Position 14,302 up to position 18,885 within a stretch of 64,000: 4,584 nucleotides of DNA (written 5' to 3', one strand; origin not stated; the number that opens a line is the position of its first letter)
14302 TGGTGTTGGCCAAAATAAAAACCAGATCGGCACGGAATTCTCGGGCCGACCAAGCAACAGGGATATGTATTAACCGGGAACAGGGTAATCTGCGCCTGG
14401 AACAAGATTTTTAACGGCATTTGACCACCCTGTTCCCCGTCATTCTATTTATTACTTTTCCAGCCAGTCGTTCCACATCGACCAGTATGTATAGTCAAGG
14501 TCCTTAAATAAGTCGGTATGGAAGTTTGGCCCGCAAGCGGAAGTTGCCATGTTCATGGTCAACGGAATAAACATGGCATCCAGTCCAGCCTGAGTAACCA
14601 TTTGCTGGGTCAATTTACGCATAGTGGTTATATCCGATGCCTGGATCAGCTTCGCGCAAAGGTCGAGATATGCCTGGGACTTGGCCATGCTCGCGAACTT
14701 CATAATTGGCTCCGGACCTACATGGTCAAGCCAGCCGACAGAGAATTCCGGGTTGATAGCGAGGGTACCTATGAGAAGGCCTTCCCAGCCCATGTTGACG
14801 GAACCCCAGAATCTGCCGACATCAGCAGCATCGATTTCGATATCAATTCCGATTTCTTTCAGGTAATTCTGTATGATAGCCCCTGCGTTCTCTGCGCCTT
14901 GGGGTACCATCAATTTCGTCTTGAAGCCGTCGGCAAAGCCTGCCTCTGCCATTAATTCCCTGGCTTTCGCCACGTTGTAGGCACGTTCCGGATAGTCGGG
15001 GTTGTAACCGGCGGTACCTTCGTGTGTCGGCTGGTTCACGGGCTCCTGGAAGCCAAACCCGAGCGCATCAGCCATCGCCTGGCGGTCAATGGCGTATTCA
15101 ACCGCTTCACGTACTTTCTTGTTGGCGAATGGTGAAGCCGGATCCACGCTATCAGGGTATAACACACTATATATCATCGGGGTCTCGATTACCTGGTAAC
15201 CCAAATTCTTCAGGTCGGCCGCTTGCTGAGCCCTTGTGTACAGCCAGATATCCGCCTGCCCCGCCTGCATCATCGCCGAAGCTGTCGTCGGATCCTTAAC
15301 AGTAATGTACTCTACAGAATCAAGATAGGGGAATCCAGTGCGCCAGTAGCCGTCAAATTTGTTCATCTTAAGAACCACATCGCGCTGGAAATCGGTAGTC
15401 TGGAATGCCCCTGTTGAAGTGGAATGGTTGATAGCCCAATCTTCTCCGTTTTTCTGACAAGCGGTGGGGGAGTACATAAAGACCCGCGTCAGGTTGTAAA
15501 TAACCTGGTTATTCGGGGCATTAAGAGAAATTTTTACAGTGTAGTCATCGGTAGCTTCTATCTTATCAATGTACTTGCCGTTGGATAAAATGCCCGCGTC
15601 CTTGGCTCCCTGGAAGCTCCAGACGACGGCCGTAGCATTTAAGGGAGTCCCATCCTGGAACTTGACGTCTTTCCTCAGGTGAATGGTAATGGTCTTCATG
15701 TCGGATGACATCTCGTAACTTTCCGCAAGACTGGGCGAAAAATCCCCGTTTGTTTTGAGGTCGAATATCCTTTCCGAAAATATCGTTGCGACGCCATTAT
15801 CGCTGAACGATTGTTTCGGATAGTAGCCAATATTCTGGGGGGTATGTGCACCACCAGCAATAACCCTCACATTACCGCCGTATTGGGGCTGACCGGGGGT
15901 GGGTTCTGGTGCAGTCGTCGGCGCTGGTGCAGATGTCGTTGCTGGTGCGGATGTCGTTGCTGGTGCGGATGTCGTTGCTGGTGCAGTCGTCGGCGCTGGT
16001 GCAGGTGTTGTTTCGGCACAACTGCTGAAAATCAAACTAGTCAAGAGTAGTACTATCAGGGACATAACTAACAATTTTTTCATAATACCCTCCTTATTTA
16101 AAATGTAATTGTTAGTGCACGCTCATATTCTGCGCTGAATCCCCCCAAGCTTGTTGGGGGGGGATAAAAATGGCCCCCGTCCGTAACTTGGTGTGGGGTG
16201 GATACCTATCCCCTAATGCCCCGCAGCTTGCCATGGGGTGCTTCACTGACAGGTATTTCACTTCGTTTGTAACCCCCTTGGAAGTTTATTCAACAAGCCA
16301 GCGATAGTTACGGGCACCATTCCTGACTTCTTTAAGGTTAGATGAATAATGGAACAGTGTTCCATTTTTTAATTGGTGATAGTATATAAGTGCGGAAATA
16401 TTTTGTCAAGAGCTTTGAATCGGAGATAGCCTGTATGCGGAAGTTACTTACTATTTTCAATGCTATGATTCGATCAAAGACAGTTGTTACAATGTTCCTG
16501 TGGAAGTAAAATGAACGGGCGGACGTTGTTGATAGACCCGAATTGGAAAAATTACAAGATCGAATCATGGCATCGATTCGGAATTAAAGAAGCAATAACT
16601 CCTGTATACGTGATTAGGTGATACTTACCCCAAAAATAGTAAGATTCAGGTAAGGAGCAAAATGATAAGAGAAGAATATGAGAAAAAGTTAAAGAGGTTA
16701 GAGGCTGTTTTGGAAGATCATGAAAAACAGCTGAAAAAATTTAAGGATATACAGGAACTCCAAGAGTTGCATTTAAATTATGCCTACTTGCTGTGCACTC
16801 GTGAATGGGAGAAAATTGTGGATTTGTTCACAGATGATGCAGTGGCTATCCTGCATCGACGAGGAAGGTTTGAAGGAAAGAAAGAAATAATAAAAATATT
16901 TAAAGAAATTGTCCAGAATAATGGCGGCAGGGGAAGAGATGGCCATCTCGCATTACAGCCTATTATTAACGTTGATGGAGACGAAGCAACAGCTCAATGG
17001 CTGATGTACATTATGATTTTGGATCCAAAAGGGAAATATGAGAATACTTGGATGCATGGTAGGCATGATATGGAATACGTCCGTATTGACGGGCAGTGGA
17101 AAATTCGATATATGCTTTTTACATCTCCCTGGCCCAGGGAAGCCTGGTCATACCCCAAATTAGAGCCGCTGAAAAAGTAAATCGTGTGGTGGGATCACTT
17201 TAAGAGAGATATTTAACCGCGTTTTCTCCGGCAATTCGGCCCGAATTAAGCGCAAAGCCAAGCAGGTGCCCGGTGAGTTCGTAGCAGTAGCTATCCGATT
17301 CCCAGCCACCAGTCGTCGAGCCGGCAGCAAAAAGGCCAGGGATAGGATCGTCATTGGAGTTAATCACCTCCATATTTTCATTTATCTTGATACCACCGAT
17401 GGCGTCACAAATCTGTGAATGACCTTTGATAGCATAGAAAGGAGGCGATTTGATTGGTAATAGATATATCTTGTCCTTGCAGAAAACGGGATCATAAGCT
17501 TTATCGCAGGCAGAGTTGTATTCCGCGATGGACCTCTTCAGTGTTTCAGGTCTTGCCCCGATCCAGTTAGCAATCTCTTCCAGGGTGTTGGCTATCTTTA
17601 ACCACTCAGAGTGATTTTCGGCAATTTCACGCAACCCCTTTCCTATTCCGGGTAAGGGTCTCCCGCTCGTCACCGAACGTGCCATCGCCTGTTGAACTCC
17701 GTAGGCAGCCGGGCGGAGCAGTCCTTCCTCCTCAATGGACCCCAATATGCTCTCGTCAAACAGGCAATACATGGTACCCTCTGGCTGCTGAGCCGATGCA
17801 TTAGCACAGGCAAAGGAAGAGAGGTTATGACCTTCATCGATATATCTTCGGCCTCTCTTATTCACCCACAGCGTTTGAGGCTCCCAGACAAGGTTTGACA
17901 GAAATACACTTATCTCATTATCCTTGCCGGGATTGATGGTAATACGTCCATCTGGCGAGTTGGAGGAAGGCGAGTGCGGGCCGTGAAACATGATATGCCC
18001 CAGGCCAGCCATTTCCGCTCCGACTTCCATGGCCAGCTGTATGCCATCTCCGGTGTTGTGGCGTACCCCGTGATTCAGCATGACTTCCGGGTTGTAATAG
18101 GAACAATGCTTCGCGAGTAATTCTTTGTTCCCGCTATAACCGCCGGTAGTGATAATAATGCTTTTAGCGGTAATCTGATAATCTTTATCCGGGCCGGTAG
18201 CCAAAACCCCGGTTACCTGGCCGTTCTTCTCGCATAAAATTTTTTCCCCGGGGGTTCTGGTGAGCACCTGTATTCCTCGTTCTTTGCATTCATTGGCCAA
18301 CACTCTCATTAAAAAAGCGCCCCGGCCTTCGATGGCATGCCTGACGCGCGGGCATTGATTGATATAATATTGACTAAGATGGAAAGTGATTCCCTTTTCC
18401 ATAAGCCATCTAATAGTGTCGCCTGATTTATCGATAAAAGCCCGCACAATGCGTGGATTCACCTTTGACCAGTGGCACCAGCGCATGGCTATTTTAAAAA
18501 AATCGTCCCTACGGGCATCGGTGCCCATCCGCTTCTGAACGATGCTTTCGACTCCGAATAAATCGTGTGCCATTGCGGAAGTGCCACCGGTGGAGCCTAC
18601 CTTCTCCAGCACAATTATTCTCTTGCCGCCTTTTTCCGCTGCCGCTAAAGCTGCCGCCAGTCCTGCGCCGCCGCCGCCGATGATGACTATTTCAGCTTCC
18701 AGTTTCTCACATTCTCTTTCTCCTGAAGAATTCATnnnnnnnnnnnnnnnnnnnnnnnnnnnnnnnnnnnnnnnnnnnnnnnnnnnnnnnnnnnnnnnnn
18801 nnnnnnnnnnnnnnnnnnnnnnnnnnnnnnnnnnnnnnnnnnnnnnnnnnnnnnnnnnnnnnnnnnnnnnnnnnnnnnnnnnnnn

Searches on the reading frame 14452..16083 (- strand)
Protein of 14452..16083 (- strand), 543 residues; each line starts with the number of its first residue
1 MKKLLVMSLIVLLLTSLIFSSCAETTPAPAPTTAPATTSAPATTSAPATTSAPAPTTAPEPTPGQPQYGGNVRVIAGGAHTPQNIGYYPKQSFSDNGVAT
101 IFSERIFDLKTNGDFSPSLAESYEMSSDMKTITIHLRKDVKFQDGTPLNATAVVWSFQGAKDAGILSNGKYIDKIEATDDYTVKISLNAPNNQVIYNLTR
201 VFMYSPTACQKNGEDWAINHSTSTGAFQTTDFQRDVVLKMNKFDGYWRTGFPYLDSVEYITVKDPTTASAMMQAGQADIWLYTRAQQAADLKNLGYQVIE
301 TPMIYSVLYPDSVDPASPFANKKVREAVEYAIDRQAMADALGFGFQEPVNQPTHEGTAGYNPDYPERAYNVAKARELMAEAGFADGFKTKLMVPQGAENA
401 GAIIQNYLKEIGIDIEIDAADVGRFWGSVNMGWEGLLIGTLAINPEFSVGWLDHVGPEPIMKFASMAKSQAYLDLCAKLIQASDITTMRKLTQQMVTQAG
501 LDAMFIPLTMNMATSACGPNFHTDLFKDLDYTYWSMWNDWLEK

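Call 3: search_protein_families(library=pfam, proteins=[window:14452-16083:-])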
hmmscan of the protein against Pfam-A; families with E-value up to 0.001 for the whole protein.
window:14452-16083:- (543 aa): 2 families
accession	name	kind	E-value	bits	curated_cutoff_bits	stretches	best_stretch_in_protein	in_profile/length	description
PF00496.27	SBP_bac_5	-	6.3e-74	249.7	32.4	1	115-425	2-330/368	Bacterial extracellular solute-binding proteins, family 5 Middle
PF21827.1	New_glue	-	0.00077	19.6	31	1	1-57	1-60/94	New glue protein family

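Call 4: search_protein_families(library=ncbifam, proteins=[window:14452-16083:-])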
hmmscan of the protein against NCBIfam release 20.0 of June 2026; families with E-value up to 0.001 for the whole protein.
window:14452-16083:- (543 aa): 11 families
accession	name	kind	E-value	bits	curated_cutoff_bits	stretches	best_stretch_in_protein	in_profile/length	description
NF011942.0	PRK15413.1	equivalog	7.1e-53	180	594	1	90-425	47-388/512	glutathione ABC transporter substrate-binding protein GsiB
NF045468.1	Opp5A_nikA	equivalog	3.6e-34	118.1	600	1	103-385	45-320/488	nickel ABC transporter substrate-binding protein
TIGR02294.1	nickel_nikA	equivalog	2.8e-33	115.2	393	1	101-387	34-331/501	nickel ABC transporter substrate-binding protein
NF045467.1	Opp4A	equivalog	6.5e-32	110.5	650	1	60-385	25-382/556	oligopeptide ABC transporter substrate-binding protein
NF047575.1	opine_bind_CntA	exception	2.6e-29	102.2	800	1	111-391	73-368/535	staphylopine-dependent metal ABC transporter substrate-binding lipoprotein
NF043070.1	DppA_dipep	equivalog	9.4e-28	97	1005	1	105-393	63-378/535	dipeptide ABC transporter periplasmic-binding protein DppA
TIGR04028.1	SBP_KPN_01854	hypoth_equivalog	1.1e-17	63.8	468.5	1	86-388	19-339/509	TIGR04028 family ABC transporter substrate-binding protein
NF011689.0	PRK15109.1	equivalog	5e-16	58.5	560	1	104-425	67-420/547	ABC transporter substrate-binding protein SapA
NF011684.0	PRK15104.1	equivalog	8.7e-16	57.7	947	2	175-385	162-381/543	oligopeptide ABC transporter substrate-binding protein OppA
NF007287.0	PRK09755.1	equivalog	6.6e-13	48.3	1098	1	175-358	157-341/535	ABC transporter substrate-binding protein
NF010149.0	PRK13626.1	equivalog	1.6e-05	23.8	476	1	109-248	158-291/552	HTH-type transcriptional regulator SgrR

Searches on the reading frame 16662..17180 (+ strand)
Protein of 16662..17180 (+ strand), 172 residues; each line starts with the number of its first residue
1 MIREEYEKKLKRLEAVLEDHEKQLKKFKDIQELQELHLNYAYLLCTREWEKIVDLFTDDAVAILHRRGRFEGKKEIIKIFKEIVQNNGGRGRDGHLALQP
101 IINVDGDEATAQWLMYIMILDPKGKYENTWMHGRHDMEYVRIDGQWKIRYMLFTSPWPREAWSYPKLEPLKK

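Call 3: search_protein_families(library=pfam, proteins=[window:16662-17180:+])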
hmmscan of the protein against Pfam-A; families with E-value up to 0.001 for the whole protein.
window:16662-17180:+ (172 aa): 2 families
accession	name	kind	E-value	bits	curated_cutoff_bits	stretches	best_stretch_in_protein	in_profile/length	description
PF13577.12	SnoaL_4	-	1.5e-23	83.6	24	1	28-150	4-124/126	SnoaL-like domain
PF12680.13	SnoaL_2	-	1e-05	26.5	27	1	46-129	10-87/102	SnoaL-like domain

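Call 4: search_protein_families(library=ncbifam, proteins=[window:16662-17180:+])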
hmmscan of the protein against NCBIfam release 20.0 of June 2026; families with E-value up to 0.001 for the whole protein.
window:16662-17180:+ (172 aa): 1 family
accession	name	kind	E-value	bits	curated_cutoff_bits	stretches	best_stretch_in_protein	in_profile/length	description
TIGR02246.1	TIGR02246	subfamily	3.5e-05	23.8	33.95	1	32-149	5-119/128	SgcJ/EcaC family oxidoreductase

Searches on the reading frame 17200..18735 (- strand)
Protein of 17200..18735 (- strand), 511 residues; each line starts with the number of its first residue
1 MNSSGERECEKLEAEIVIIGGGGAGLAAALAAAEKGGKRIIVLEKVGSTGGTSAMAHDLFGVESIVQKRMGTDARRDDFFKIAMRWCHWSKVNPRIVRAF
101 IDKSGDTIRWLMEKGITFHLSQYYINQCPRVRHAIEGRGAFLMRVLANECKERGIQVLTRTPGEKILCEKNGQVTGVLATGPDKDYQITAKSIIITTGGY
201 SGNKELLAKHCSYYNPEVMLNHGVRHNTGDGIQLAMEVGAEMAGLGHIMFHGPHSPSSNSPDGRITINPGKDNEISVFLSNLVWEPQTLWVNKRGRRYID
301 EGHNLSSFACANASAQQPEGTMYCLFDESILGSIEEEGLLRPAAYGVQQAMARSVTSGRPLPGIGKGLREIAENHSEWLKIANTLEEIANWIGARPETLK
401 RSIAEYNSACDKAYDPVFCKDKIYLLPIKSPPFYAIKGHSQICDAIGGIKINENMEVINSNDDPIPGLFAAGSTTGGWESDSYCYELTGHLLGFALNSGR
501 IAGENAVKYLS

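Call 3: search_protein_families(library=pfam, proteins=[window:17200-18735:-])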
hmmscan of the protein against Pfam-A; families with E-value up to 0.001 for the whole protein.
window:17200-18735:- (511 aa): 7 families
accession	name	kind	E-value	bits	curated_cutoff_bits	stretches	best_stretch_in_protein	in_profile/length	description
PF00890.30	FAD_binding_2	-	9.9e-51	173.7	20.4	1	16-477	2-402/414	FAD binding domain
PF01266.30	DAO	-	1.8e-13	51.2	27.9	1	16-206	2-209/353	FAD dependent oxidoreductase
PF03486.20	HI0933_like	-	1.9e-11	44.3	50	1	106-503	81-242/244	HI0933-like protein Rossmann domain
PF07992.20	Pyr_redox_2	-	4.6e-09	36.5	26.1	1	15-199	2-109/291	Pyridine nucleotide-disulphide oxidoreductase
PF12831.13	FAD_oxidored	-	3.4e-08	33.6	27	1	15-194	1-141/416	FAD dependent oxidoreductase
PF01946.23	Thi4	-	6.3e-06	26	26.2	1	11-61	15-65/235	Thi4 family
PF13450.12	NAD_binding_8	-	7.6e-06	26.6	21.9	1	18-55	1-37/68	NAD(P)-binding Rossmann-like domain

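Call 4: search_protein_families(library=ncbifam, proteins=[window:17200-18735:-])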
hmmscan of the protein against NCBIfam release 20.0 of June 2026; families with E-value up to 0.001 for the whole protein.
window:17200-18735:- (511 aa): 57 families (the best 25 are shown)
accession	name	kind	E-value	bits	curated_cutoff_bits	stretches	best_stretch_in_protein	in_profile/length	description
NF053717.1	VnlPnlRedVprA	equivalog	5.6e-80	269.5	600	1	13-509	6-481/481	vinyl phenol reductase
TIGR01813.1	flavo_cyto_c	subfamily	1e-59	202.4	285.45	1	15-477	1-420/444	flavocytochrome c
NF006130.0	PRK08274.1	equivalog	9.9e-55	186.2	369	2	13-340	5-321/467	FAD-dependent tricarballylate dehydrogenase TcuA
NF005064.0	PRK06481.1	equivalog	2.3e-47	161.9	542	2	14-329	62-358/506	flavocytochrome c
NF005510.0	PRK07121.1-3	subfamily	4.1e-46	157.8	481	3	381-508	358-488/492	FAD-binding protein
NF005511.0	PRK07121.1-4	equivalog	7.4e-46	156.7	466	3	379-507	408-540/553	FAD-binding protein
NF004789.0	PRK06134.1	subfamily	3.2e-38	131.7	747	2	119-506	196-567/581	FAD-dependent oxidoreductase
NF009478.0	PRK12844.1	equivalog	1.9e-34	118.9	789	3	139-303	209-359/559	3-ketosteroid-delta-1-dehydrogenase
NF005512.0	PRK07121.1-5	subfamily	1.3e-33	116.3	812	3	378-507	363-487/489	FAD-binding protein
NF005509.0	PRK07121.1-2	subfamily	1.4e-33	116.3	630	3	381-507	397-522/527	FAD-binding protein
NF009473.0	PRK12835.1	subfamily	8.3e-33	113.7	837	2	135-503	208-563/585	FAD-binding protein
NF053677.1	Desat2ChcC2Cyan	equivalog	9.3e-32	110.1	900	2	122-478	185-525/558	4-oxocyclohex-2-ene-1-carboxylate 5-dehydrogenase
NF009477.0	PRK12843.1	equivalog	1.3e-31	109.7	758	2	140-475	222-539/578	FAD-dependent oxidoreductase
NF005508.0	PRK07121.1-1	equivalog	3e-30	105.2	537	3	13-123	20-129/497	FAD-binding protein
TIGR02485.1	CobZ_N-term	equivalog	2.9e-29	102.1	372.55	2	15-248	3-234/437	FAD-dependent tricarballylate dehydrogenase TcuA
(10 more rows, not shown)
